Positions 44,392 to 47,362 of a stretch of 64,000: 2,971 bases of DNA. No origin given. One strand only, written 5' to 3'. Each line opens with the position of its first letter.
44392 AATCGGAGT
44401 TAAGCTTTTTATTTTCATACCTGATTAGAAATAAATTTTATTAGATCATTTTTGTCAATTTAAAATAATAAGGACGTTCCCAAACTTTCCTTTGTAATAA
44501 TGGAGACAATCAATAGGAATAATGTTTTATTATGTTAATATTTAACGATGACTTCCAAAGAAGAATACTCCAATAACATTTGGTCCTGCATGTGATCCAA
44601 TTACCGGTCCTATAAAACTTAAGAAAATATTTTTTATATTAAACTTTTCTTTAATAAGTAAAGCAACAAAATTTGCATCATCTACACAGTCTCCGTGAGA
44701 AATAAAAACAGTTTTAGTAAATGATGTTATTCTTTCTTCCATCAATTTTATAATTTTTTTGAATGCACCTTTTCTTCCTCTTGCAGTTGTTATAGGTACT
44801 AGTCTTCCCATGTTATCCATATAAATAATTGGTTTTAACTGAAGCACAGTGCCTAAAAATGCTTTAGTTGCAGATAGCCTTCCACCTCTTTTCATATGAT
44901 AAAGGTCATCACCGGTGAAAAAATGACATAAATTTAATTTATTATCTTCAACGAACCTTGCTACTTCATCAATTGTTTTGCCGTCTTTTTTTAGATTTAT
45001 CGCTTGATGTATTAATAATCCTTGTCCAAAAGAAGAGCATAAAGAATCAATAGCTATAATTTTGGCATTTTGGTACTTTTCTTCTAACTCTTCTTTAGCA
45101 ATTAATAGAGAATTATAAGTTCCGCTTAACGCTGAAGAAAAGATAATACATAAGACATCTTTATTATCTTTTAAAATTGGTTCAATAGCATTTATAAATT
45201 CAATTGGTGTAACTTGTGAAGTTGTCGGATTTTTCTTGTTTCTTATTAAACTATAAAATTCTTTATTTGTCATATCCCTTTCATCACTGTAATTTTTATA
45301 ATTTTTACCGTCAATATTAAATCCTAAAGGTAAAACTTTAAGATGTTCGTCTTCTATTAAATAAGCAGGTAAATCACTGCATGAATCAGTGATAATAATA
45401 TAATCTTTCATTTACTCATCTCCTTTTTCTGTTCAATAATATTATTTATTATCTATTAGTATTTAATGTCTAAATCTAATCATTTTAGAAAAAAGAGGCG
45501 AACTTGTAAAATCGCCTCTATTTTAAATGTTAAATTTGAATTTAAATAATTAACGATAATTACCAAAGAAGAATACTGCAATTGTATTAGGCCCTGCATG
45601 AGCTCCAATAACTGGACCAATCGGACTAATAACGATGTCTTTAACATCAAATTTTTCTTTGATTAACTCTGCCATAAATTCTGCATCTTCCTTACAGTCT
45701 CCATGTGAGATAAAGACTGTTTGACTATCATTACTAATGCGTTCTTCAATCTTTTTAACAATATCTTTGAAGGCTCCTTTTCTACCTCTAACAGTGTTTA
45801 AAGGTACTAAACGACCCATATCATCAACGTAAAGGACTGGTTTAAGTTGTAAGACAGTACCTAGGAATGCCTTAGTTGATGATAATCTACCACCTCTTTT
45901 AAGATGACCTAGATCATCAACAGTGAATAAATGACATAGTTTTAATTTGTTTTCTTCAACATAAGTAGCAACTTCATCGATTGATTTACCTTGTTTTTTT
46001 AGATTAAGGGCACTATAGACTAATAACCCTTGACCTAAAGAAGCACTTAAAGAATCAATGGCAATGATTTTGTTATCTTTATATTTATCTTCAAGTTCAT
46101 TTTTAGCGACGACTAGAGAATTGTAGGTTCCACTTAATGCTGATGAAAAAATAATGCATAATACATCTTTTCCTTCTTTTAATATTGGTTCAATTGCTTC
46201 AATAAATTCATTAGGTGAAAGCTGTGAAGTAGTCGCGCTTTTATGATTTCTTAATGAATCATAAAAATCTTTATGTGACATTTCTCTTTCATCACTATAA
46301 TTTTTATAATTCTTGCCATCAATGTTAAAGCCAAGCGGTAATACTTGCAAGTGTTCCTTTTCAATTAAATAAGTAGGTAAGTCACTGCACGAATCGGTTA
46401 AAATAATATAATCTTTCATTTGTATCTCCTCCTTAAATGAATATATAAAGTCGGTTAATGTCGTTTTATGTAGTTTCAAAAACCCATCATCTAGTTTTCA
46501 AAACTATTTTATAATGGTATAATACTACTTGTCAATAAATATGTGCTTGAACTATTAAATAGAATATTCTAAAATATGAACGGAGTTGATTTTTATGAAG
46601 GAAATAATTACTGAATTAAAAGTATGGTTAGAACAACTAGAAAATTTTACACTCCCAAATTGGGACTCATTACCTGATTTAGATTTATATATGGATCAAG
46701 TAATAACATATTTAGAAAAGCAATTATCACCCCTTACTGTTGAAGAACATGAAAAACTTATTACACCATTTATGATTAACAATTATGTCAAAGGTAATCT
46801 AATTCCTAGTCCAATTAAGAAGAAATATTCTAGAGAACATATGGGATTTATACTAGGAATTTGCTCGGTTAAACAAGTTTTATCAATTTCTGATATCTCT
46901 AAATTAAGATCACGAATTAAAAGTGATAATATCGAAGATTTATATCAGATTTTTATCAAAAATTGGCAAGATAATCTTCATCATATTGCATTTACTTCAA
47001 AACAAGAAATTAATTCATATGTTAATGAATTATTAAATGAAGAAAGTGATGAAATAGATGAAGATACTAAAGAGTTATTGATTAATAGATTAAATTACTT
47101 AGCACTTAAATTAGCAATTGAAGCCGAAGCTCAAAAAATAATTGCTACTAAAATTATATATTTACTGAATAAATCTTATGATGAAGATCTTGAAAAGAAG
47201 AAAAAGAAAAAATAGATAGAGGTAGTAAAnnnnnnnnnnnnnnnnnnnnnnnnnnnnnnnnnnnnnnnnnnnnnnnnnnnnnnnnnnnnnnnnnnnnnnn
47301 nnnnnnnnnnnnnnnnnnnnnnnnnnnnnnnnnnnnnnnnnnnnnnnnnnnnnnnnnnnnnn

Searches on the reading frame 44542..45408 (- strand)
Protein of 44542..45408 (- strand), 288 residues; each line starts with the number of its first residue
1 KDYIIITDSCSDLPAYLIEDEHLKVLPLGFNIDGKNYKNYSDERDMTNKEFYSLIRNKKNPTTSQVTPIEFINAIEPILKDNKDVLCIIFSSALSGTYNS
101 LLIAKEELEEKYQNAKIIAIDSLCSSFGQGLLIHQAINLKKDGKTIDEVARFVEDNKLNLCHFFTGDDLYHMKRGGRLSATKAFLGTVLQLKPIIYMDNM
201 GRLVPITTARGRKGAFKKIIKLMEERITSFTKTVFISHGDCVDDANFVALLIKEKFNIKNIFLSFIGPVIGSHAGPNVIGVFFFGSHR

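Call 69: search_protein_families(library=pfam, proteins=[window:44542-45408:-], max_evalue=0.00001)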
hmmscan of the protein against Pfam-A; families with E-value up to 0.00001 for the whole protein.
window:44542-45408:- (288 aa): 1 family
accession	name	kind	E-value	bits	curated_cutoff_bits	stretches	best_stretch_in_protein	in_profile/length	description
PF02645.21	DegV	-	8.2e-77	258.7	27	1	5-284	4-278/280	Uncharacterised protein, DegV family COG1307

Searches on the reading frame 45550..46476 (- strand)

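Call 69: search_protein_families(library=pfam, proteins=[window:45550-46476:-], max_evalue=0.00001)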
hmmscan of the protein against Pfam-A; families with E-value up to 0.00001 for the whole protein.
window:45550-46476:- (308 aa): 1 family
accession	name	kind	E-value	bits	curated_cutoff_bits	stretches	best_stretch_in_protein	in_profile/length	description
PF02645.21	DegV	-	3.4e-85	286.2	27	1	25-304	4-278/280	Uncharacterised protein, DegV family COG1307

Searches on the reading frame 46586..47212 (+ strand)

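Call 69: search_protein_families(library=pfam, proteins=[window:46586-47212:+], max_evalue=0.00001)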
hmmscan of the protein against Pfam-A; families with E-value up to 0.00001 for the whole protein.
window:46586-47212:+ (209 aa): 1 family
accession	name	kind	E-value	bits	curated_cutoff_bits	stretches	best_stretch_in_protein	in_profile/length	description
PF08876.17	DUF1836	-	9.9e-29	100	27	1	24-121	1-103/105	Domain of unknown function (DUF1836)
